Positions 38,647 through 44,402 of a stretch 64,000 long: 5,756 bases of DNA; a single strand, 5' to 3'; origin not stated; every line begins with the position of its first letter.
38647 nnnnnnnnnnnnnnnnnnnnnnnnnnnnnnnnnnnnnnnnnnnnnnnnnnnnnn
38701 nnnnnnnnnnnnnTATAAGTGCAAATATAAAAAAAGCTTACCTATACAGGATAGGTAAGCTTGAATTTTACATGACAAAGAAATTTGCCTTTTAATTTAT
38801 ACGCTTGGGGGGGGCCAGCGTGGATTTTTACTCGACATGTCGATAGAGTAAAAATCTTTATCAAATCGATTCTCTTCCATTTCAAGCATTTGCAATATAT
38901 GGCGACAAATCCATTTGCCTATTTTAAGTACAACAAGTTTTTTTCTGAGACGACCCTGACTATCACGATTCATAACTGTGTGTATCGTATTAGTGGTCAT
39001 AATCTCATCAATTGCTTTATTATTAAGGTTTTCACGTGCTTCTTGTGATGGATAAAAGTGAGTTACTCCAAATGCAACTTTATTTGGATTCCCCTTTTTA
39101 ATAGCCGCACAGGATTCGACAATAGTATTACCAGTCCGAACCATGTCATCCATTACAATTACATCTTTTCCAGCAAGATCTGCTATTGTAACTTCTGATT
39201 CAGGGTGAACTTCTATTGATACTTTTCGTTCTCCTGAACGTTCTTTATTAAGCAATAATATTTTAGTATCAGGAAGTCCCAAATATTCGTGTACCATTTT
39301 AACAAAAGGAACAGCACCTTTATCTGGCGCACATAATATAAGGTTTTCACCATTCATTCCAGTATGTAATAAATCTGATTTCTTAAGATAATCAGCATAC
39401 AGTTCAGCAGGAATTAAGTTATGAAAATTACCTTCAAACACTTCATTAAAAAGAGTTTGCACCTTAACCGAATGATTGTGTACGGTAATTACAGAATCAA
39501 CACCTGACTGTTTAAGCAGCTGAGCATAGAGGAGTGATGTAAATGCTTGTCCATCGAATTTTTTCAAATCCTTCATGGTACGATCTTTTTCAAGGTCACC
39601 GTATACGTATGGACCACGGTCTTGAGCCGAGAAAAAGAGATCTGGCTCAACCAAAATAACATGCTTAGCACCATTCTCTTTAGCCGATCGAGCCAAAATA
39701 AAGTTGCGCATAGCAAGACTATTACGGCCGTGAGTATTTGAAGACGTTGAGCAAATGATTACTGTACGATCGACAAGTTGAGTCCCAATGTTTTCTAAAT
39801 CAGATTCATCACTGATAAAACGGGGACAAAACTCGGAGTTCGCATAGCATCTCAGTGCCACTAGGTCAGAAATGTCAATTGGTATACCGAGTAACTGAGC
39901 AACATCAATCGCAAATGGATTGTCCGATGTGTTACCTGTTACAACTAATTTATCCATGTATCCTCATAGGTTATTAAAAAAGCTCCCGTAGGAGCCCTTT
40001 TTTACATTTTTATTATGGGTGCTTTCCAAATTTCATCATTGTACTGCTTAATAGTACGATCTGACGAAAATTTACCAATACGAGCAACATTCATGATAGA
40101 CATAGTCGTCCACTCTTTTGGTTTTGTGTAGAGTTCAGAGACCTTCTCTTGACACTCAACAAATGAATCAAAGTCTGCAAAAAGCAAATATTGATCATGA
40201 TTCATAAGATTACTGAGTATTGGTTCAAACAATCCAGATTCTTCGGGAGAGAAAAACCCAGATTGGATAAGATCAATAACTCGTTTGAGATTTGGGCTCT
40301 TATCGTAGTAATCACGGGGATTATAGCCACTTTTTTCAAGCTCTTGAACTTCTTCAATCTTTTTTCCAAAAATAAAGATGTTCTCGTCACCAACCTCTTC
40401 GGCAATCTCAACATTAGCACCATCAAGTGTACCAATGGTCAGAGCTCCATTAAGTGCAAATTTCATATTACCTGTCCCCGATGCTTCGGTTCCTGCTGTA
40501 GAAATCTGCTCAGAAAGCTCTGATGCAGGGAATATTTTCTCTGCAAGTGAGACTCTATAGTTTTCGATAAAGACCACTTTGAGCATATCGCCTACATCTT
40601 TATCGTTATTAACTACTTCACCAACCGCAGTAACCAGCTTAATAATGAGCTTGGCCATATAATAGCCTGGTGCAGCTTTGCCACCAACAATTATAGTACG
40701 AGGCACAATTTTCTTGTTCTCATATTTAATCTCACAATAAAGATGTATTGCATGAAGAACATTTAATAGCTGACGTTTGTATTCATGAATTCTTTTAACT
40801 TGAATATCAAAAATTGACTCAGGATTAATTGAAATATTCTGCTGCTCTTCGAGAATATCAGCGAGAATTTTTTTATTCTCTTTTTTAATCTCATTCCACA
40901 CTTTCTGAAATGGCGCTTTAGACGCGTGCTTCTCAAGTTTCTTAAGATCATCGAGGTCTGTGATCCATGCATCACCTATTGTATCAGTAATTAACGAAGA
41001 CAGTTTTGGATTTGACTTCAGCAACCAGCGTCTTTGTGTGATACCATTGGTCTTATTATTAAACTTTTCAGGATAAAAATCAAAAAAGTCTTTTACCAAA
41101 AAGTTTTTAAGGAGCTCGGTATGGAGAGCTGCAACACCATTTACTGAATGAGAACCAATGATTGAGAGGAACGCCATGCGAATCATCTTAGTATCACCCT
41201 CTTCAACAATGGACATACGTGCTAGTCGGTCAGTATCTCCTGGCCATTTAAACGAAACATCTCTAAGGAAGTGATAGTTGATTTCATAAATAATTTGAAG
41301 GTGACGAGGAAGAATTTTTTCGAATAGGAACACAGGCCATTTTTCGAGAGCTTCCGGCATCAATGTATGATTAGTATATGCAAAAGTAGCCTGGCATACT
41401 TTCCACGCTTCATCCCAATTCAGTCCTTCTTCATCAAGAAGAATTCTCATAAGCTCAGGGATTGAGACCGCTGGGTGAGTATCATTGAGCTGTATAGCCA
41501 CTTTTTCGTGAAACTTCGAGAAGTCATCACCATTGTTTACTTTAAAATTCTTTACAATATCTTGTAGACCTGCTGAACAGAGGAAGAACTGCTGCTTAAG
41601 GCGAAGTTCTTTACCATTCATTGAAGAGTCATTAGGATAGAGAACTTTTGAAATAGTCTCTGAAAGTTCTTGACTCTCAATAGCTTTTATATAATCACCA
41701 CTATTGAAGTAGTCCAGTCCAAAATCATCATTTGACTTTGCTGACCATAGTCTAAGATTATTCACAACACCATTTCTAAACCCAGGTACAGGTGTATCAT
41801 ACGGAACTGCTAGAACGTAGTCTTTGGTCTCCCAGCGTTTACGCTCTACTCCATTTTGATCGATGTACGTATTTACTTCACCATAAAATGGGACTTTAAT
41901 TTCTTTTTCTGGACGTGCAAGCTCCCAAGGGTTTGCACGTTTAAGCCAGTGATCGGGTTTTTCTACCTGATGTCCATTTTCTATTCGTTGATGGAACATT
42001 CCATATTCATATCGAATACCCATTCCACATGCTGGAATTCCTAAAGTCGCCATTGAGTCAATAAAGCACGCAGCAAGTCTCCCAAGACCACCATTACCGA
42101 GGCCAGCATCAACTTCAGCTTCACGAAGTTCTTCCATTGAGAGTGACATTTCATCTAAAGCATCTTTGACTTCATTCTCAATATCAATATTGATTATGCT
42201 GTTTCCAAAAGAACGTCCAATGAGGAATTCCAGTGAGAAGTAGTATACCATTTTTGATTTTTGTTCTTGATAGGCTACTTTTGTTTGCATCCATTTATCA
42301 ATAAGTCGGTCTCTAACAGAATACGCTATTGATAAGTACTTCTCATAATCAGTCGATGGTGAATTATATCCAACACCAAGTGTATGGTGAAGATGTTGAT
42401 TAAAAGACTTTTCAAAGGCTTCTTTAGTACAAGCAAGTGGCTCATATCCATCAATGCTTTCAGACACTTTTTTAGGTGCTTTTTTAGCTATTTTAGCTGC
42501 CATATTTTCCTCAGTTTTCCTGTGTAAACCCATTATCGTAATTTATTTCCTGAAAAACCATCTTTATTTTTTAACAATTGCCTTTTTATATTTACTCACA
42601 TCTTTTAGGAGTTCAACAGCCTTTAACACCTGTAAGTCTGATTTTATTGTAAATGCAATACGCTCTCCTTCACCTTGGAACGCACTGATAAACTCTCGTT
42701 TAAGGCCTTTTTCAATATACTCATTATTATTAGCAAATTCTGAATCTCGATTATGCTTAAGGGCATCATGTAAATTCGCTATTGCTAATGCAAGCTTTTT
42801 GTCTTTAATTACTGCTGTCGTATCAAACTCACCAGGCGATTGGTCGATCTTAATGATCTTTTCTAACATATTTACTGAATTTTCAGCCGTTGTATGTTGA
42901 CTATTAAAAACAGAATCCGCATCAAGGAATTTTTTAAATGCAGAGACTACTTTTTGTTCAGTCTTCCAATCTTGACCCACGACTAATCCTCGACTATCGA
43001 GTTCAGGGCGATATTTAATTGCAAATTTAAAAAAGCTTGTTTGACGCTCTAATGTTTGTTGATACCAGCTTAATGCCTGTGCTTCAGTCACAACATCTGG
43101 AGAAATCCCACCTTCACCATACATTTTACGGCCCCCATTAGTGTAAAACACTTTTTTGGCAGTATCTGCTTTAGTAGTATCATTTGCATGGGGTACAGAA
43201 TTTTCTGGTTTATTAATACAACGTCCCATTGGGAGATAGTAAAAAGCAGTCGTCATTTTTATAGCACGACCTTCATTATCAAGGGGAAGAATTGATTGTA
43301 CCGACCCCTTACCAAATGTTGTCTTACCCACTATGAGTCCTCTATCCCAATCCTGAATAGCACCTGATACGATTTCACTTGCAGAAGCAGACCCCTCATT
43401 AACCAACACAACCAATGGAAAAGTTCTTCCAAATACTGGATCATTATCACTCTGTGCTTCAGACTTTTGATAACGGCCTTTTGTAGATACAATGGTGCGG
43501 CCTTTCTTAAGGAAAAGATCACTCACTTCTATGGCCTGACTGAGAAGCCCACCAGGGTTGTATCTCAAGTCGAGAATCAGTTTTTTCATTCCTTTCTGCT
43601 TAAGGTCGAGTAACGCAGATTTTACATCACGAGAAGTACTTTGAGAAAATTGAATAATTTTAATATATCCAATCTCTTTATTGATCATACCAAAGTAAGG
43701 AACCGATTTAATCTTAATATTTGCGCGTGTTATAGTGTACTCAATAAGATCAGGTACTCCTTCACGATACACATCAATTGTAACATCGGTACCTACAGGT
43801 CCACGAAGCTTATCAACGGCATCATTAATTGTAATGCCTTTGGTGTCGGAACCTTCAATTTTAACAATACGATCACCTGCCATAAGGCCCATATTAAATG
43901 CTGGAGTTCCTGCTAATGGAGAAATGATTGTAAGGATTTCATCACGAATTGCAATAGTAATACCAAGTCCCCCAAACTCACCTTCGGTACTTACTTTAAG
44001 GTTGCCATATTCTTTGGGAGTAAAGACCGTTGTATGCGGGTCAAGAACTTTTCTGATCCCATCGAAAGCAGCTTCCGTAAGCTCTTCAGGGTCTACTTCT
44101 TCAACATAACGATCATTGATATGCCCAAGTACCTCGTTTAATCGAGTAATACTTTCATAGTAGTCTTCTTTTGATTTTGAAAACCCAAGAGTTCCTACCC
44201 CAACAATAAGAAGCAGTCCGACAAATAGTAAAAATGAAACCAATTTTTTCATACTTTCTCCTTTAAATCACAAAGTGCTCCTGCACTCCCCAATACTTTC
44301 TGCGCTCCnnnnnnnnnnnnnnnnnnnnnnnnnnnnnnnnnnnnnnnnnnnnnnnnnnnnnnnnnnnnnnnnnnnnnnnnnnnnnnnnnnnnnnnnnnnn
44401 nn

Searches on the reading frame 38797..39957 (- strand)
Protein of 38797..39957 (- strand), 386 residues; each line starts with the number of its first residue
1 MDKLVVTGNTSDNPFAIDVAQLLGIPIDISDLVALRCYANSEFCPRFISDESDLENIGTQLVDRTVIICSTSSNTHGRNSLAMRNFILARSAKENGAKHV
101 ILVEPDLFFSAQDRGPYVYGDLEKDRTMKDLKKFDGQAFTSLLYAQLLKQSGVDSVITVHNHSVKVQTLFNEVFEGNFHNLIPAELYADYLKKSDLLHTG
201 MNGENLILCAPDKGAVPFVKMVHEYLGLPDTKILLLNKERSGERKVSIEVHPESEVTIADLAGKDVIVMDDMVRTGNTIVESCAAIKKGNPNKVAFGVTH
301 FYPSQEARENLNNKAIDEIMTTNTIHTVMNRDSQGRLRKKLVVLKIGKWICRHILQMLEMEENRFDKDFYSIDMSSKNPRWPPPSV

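Call 6: search_protein_families(library=pfam, proteins=[window:38797-39957:-], max_evalue=0.001)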
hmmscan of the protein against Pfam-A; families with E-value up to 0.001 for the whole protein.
window:38797-39957:- (386 aa): 3 families
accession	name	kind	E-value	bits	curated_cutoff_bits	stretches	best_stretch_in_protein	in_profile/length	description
PF00156.33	Pribosyltran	-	3.3e-14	53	26.3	1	199-332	25-156/158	Phosphoribosyl transferase domain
PF14572.12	Pribosyl_synth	-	4.4e-08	33.7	27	1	258-352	78-168/184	Phosphoribosyl synthetase-associated domain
PF13793.12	Pribosyltran_N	-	0.00013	22.3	25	0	46-114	31-96/117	N-terminal domain of ribose phosphate pyrophosphokinase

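Call 7: search_protein_families(library=ncbifam, proteins=[window:38797-39957:-], max_evalue=0.001)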
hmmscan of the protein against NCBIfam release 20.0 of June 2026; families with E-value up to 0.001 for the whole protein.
window:38797-39957:- (386 aa): 14 families
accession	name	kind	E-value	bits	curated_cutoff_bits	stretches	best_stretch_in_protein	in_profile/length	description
TIGR01251.1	ribP_PPkin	subfamily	4.6e-34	117.7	113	1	132-356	98-297/309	ribose-phosphate diphosphokinase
NF002320.0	PRK01259.1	subfamily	2.6e-27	96.1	297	1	67-352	58-299/316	ribose-phosphate diphosphokinase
NF002095.0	PRK00934.1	equivalog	1.1e-25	90.4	296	1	59-328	43-270/287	ribose-phosphate diphosphokinase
NF002844.0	PRK03092.1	equivalog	1.7e-24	86.7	438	1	10-358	18-313/326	ribose-phosphate diphosphokinase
NF002618.0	PRK02269.1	equivalog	2.4e-24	86.6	460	1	132-359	102-308/321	ribose-phosphate diphosphokinase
NF005537.0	PRK07199.1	subfamily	4.1e-24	85.2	322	1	46-331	33-279/301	ribose-phosphate diphosphokinase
NF002686.0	PRK02458.1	equivalog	2.1e-18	66.9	506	1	136-329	110-284/323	ribose-phosphate diphosphokinase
NF002758.0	PRK02812.1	equivalog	4.9e-18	65.4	518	1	135-352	121-314/330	ribose-phosphate pyrophosphokinase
NF003428.0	PRK04923.1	equivalog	3.8e-17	62.4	536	1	120-339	96-293/319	ribose-phosphate diphosphokinase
NF005299.0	PRK06827.1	subfamily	1.9e-16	59.8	327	1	137-326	145-331/383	phosphoribosylpyrophosphate synthetase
NF001815.0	PRK00553.1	equivalog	1.9e-11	43.7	484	1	129-327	103-286/332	ribose-phosphate pyrophosphokinase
TIGR01091.1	upp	equivalog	0.0001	22.1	208.35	1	213-297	77-156/207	uracil phosphoribosyltransferase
NF002620.0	PRK02277.1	subfamily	0.00013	21.7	115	1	255-296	133-174/201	orotate phosphoribosyltransferase-like protein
NF001097.0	PRK00129.1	equivalog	0.00028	20.7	114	1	215-326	81-185/209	uracil phosphoribosyltransferase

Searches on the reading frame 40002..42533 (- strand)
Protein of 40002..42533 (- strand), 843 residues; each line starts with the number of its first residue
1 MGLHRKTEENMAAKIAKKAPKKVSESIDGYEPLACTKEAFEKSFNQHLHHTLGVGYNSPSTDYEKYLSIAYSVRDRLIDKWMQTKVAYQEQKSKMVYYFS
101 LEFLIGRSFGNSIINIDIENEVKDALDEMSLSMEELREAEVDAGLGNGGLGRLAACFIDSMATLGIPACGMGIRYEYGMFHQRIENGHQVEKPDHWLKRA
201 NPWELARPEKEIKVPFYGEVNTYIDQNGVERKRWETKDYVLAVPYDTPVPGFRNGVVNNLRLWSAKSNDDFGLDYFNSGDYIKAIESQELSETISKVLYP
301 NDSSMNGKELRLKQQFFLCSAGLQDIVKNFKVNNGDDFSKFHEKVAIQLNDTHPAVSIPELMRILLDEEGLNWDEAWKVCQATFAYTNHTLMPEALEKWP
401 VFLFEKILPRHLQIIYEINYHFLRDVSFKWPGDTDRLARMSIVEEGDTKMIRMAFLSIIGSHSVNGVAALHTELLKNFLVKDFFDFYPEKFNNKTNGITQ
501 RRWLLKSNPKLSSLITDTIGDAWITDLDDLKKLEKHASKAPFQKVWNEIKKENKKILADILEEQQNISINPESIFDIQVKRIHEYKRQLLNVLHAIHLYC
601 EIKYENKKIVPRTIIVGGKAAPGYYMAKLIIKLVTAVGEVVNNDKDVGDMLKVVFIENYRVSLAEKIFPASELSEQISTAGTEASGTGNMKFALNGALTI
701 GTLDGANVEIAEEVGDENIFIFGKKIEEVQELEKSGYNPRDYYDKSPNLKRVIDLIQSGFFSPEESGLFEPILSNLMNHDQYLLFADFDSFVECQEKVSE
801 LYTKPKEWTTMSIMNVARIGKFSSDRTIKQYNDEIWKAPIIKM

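Call 6: search_protein_families(library=pfam, proteins=[window:40002-42533:-], max_evalue=0.001)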
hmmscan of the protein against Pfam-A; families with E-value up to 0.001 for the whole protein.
window:40002-42533:- (843 aa): 1 family
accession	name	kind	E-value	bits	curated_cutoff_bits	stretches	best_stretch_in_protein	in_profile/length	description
PF00343.26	Phosphorylase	-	0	1127.8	27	1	127-837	2-712/713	Carbohydrate phosphorylase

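Call 7: search_protein_families(library=ncbifam, proteins=[window:40002-42533:-], max_evalue=0.001)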
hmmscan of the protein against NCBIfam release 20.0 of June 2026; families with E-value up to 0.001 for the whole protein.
window:40002-42533:- (843 aa): 5 families
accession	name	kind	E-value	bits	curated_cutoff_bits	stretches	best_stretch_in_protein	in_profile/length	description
TIGR02093.1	P_ylase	subfamily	0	1217.3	552.9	1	37-837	2-803/804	glycogen/starch/alpha-glucan family phosphorylase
NF011562.0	PRK14986.1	equivalog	3.9e-298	991.1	1546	1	37-841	14-813/815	glycogen phosphorylase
NF011561.0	PRK14985.1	equivalog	4.6e-277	921.4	1273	1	37-838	8-798/800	maltodextrin phosphorylase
TIGR02094.1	more_P_ylases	subfamily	3.1e-33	115.4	191.7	2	288-734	122-537/600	alpha-glucan family phosphorylase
NF041129.1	maldex_phorlase_Thcocales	equivalog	2.2e-27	95.6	1500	1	310-711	237-608/816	maltodextrin phosphorylase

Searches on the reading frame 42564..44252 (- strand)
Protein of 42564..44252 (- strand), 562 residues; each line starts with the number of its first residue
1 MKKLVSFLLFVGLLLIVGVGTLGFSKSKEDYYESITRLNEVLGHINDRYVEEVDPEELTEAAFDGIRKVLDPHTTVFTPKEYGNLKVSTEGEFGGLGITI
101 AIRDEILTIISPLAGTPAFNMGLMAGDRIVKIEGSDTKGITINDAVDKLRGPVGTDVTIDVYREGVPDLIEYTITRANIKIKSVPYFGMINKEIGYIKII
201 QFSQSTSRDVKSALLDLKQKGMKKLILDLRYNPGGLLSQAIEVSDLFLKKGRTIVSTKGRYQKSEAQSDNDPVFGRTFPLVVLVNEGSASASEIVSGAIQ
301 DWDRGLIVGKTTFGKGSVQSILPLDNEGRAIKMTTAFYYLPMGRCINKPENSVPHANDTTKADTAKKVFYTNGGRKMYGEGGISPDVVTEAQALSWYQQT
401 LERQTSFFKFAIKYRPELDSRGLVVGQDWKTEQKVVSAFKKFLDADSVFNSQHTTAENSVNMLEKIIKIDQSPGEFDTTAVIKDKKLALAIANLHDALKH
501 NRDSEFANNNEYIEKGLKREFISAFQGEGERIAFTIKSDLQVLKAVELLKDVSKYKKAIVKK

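Call 6: search_protein_families(library=pfam, proteins=[window:42564-44252:-], max_evalue=0.001)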
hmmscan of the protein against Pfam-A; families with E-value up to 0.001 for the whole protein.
window:42564-44252:- (562 aa): 5 families
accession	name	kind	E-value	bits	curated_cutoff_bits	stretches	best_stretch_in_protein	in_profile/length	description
PF03572.23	Peptidase_S41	-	2.6e-51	173.9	24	1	194-348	2-156/165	Peptidase family S41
PF17820.7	PDZ_6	-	8e-08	32.4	27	1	111-163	4-54/54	PDZ domain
PF00595.29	PDZ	-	8.6e-07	29.7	23.2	1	92-159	8-78/81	PDZ domain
PF13180.12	PDZ_2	-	3.2e-06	27.8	27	1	94-167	1-73/80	PDZ domain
PF22694.1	CtpB_N-like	-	0.00019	22.2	27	1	27-74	30-78/85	Activating protease CtpB N-terminal domain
